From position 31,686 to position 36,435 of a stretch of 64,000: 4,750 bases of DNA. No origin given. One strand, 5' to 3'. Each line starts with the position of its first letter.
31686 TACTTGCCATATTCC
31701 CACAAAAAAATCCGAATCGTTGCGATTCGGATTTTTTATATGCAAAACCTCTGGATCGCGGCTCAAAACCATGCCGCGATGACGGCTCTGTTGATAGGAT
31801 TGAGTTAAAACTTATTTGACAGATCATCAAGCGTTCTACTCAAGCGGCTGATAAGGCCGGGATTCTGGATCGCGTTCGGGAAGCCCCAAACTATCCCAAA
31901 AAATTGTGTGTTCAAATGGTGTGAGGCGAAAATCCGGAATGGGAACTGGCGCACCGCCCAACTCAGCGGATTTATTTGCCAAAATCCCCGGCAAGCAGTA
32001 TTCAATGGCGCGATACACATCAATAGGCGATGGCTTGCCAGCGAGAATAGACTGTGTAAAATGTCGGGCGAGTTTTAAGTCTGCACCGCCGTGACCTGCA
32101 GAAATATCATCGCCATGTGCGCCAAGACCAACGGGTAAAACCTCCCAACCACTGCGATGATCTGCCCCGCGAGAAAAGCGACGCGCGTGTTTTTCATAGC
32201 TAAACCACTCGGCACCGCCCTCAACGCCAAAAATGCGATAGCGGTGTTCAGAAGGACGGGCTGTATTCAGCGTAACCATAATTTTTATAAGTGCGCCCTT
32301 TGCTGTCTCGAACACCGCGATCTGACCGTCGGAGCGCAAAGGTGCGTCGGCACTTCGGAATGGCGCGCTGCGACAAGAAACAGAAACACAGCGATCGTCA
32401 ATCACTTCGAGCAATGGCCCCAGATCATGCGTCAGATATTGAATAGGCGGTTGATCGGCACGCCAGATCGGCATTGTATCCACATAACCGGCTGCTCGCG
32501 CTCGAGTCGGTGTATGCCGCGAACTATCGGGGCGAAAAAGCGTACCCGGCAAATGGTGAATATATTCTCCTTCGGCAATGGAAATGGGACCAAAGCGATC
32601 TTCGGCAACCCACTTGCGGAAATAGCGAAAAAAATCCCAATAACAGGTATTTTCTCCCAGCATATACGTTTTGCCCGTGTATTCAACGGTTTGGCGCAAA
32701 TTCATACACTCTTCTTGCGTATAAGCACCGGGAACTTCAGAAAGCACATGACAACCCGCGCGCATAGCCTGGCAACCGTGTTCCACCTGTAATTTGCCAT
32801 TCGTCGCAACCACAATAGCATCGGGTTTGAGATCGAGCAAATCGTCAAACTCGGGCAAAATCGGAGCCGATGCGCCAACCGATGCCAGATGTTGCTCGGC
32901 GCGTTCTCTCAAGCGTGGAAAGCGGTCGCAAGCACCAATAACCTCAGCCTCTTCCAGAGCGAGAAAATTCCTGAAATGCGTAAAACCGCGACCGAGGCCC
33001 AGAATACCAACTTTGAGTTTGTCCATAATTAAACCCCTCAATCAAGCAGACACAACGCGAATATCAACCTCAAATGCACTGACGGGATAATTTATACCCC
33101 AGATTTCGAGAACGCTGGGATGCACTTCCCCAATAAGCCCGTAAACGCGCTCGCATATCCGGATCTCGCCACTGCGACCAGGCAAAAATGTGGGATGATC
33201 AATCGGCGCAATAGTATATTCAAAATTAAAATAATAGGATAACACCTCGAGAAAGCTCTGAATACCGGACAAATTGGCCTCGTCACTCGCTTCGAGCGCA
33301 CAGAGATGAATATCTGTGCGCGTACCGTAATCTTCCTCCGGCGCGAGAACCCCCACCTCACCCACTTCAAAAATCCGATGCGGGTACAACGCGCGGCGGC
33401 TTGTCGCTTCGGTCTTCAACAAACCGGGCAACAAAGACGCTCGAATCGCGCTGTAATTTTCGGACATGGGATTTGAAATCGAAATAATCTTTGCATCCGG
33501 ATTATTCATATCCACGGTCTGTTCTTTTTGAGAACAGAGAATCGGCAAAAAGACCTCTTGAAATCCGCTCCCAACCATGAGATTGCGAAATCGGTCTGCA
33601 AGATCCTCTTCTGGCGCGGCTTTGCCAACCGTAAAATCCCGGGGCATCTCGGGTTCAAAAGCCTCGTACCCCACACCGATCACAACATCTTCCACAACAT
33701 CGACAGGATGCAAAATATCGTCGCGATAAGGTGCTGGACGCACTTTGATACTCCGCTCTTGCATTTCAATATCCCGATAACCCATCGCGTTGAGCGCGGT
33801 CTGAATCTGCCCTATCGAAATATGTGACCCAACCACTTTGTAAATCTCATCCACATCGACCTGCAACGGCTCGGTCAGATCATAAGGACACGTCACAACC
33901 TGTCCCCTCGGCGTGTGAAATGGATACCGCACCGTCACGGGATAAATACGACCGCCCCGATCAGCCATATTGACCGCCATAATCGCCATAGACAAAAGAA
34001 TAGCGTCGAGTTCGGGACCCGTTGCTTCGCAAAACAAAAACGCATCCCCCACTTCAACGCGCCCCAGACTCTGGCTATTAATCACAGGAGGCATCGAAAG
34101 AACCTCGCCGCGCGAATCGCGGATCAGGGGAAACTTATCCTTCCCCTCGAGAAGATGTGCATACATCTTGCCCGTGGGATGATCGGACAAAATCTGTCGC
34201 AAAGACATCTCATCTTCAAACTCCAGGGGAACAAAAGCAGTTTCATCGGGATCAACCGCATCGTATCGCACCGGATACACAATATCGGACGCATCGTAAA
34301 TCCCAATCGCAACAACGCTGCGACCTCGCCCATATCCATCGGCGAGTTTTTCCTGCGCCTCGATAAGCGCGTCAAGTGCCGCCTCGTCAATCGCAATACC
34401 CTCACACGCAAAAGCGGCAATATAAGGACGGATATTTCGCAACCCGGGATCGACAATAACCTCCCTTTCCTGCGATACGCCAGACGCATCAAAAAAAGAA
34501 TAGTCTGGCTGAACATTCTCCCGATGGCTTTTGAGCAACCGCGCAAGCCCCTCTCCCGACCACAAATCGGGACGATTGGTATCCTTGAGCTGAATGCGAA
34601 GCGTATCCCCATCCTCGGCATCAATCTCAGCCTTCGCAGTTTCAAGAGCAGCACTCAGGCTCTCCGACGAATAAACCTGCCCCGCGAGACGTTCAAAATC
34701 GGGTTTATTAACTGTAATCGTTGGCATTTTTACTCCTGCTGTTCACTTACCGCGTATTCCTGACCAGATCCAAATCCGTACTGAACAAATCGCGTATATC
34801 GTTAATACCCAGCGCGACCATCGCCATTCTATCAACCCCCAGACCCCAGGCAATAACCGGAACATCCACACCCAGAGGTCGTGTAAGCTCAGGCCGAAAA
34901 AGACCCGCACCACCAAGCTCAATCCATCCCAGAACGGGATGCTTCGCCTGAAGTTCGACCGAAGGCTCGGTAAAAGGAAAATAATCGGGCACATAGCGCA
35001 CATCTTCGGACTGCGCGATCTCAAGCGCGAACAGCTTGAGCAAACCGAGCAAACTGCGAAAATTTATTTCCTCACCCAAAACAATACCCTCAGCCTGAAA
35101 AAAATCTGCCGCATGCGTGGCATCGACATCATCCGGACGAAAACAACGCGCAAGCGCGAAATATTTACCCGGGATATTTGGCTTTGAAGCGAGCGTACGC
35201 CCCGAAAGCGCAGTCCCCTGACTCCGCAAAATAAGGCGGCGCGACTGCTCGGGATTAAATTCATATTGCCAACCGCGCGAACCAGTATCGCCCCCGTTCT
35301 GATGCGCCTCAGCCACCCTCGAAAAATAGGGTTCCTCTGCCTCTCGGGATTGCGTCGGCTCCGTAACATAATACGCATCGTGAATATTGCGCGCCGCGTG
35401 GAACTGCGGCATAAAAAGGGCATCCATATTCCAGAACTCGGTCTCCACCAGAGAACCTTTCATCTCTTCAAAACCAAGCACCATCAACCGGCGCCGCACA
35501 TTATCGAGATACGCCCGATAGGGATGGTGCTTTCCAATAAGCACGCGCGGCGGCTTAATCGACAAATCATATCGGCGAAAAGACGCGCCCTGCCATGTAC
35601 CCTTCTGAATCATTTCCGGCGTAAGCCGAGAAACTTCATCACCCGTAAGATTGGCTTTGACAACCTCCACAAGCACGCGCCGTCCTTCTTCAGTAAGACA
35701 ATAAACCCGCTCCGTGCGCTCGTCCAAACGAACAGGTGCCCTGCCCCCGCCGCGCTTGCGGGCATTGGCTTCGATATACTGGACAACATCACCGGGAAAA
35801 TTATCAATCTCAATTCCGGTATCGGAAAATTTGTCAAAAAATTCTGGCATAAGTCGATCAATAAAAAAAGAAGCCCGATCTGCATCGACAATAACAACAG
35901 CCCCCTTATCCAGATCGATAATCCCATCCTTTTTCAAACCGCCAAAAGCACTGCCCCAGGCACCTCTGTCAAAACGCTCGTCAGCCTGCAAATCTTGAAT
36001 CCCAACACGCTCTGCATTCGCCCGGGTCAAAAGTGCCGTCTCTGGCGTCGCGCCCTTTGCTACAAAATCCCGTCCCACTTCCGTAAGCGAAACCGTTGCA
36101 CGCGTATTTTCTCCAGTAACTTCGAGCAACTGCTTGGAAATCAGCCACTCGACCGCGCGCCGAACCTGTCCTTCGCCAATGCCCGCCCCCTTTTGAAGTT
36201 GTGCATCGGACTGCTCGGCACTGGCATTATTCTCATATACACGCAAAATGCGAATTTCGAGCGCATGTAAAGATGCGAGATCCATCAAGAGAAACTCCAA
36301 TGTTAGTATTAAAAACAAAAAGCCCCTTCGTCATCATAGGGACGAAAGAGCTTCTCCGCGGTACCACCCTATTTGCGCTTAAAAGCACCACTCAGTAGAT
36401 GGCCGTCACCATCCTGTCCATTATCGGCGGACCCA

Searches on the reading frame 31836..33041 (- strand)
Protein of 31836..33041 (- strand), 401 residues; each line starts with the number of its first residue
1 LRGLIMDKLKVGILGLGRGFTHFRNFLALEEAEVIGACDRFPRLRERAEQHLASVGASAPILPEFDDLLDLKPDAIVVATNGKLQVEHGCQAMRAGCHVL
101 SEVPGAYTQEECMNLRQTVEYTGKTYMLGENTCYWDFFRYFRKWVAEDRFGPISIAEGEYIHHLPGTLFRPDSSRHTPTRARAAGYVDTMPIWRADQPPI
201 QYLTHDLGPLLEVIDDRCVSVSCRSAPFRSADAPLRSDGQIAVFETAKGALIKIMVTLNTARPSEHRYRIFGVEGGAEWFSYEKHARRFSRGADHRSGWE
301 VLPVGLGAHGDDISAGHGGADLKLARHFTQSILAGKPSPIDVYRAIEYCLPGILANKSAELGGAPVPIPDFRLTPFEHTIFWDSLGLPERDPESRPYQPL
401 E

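Call 4: search_protein_families(library=ncbifam, proteins=[window:31836-33041:-])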
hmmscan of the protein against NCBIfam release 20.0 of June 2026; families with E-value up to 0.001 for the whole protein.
window:31836-33041:- (401 aa): 5 families
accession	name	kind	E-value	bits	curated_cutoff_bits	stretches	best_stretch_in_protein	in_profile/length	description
TIGR04380.1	myo_inos_iolG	equivalog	4.6e-14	52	355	1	8-155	1-147/330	inositol 2-dehydrogenase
NF040723.1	UDP-GlcNAcDh_Arch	equivalog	1.1e-06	28.5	450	1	9-130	1-118/302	UDP-N-acetylglucosamine 3-dehydrogenase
NF052679.1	InsChiInosDhIolG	equivalog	4.8e-06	25.8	540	0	9-125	3-119/343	bifunctional inositol 2-dehydrogenase/D-chiro-inositol 1-dehydrogenase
NF052479.1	LevoglcsnDh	equivalog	0.00018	20.3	650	1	74-163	75-164/386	levoglucosan dehydrogenase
NF058561.1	BT_2158_fam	equivalog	0.00026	19.7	750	1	10-157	35-181/487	glycoside 3-dehydrogenase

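Call 5: search_protein_families(library=pfam, proteins=[window:31836-33041:-])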
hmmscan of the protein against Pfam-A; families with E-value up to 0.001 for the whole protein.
window:31836-33041:- (401 aa): 3 families
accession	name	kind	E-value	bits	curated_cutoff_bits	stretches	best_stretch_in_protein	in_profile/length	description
PF01408.29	GFO_IDH_MocA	-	1.4e-12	48.8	24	1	9-129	1-119/120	Oxidoreductase family, NAD-binding Rossmann fold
PF22725.1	GFO_IDH_MocA_C3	-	9.1e-05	22.9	27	0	138-277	1-123/124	GFO/IDH/MocA C-terminal domain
PF21252.2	Glyco_hydro_109_C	-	0.00025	20.8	27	0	144-215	6-79/187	Glycosyl hydrolase 109, C-terminal domain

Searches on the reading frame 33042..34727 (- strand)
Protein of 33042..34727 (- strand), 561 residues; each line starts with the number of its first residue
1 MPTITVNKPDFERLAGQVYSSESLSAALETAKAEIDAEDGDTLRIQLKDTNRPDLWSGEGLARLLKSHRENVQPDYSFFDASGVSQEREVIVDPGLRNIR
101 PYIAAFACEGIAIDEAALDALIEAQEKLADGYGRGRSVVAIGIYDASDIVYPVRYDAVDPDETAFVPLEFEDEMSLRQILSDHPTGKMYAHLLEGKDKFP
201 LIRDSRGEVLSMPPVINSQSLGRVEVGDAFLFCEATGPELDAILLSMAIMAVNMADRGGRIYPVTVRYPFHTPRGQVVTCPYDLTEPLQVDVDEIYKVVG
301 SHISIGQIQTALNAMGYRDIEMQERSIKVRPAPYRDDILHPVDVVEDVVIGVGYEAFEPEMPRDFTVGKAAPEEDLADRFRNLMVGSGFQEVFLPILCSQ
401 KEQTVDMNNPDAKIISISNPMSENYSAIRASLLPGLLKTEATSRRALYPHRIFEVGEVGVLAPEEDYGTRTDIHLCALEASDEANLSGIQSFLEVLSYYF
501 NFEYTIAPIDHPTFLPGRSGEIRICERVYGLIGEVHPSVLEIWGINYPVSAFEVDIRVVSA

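Call 4: search_protein_families(library=ncbifam, proteins=[window:33042-34727:-])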
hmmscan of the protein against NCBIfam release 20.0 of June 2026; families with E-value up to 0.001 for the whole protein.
window:33042-34727:- (561 aa): 3 families
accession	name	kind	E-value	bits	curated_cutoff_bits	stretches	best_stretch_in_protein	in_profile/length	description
TIGR00471.1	pheT_arch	equivalog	2.4e-146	488.5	282.65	1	1-558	1-549/551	phenylalanine--tRNA ligase subunit beta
TIGR00472.1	pheT_bact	equivalog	4e-32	111.3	402.65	1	288-557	408-689/798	phenylalanine--tRNA ligase subunit beta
NF001882.0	PRK00629.5-4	equivalog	2.5e-07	29.5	527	1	296-539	404-628/725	phenylalanine--tRNA ligase subunit beta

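Call 5: search_protein_families(library=pfam, proteins=[window:33042-34727:-])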
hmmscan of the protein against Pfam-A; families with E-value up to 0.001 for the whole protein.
window:33042-34727:- (561 aa): 2 families
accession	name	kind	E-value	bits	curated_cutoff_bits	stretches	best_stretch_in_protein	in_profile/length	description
PF17759.6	tRNA_synthFbeta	-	4.8e-33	114.9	22.4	1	365-556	9-214/214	Phenylalanyl tRNA synthetase beta chain CLM domain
PF03484.21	B5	-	1.9e-17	63.7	28.6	1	289-354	2-67/67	tRNA synthetase B5 domain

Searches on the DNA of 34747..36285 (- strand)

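Call 15: search_rna_families(sources=[L005, L010, L011, L012, L013, L014, L015, L018, L019, L021, L022, L028, L034, L035, L036, L039, L066, L047, L044], threshold=gathering)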
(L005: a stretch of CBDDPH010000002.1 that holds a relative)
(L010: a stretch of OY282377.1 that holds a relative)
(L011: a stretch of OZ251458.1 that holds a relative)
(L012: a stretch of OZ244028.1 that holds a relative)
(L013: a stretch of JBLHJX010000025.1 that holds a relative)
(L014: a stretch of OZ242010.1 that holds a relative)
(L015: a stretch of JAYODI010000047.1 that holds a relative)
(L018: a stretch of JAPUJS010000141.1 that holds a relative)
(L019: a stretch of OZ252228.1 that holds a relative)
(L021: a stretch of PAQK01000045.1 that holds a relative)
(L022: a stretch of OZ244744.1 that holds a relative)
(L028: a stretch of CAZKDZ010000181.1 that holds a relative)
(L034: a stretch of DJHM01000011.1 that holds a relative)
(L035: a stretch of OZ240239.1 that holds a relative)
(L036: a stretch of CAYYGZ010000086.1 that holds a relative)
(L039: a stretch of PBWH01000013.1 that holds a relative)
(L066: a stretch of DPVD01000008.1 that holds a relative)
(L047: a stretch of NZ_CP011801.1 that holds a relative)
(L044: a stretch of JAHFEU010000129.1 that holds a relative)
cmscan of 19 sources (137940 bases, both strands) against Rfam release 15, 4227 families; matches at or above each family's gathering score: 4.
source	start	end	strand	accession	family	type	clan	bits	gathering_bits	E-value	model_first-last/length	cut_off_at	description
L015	2611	2946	+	RF00230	T-box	Cis-reg; leader;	-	105.6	93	5.8e-22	1-219/219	no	T-box leader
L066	2413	2666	+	RF00230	T-box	Cis-reg; leader;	-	97.8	93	5.9e-20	1-219/219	no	T-box leader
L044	145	351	-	RF00028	Intron_gpI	Intron;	-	63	50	2.7e-13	1-253/253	no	Group I catalytic intron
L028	3689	3773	-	RF00005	tRNA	Gene; tRNA;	CL00001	49.1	29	3.8e-07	1-71/71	no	tRNA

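Call 42: search_rna_families(sources=[L002, L019, L021, L023, L030, L034, L035, L036, L039], threshold=evalue, max_evalue=0.001)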
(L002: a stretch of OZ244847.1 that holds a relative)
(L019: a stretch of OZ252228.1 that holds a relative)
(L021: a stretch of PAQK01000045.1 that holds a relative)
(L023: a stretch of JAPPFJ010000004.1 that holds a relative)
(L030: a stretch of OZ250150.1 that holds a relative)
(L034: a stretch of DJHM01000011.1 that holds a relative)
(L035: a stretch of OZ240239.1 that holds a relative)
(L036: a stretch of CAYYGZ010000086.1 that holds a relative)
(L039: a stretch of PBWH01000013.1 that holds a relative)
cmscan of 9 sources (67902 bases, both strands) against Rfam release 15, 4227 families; matches with E-value up to 0.001: 10.
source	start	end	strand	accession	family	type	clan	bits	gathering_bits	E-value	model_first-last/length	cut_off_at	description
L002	2698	2950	+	RF00230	T-box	Cis-reg; leader;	-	97.3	93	3.9e-20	1-219/219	no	T-box leader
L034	2641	2949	+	RF00230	T-box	Cis-reg; leader;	-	88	93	1e-17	1-219/219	no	T-box leader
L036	2640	2912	+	RF00230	T-box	Cis-reg; leader;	-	83.9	93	1.1e-16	1-219/219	no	T-box leader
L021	2481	2732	+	RF00230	T-box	Cis-reg; leader;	-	82.2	93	3e-16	1-219/219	no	T-box leader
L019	2549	2813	+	RF00230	T-box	Cis-reg; leader;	-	81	93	6.5e-16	1-219/219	no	T-box leader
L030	2585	2890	+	RF00230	T-box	Cis-reg; leader;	-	77.7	93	4.4e-15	1-219/219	no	T-box leader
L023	2598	2893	+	RF00230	T-box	Cis-reg; leader;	-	72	93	1.3e-13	1-219/219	no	T-box leader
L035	2666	2930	+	RF00230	T-box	Cis-reg; leader;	-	70.6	93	3e-13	1-219/219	no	T-box leader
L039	2654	2934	+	RF00230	T-box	Cis-reg; leader;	-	66.2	93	4e-12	1-219/219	no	T-box leader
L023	6385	6469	-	RF00005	tRNA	Gene; tRNA;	CL00001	49.1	29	1.9e-07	1-71/71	no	tRNA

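Call 51: search_rna_families(sources=[L047, L055, L063, L046, L053, L062, L070, L075, L076], threshold=evalue, max_evalue=0.01)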
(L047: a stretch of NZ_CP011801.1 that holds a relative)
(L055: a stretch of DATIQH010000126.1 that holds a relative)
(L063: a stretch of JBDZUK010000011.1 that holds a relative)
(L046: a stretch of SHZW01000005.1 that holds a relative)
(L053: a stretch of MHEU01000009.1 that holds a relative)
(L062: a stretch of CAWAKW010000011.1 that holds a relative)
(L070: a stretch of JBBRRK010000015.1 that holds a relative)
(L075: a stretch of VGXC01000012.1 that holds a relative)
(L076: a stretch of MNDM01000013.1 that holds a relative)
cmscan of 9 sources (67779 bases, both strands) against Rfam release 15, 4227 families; matches with E-value up to 0.01: 1.
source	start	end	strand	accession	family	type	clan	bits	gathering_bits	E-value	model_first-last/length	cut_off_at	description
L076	593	809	-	RF00028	Intron_gpI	Intron;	-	62.6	50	1.8e-13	1-253/253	no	Group I catalytic intron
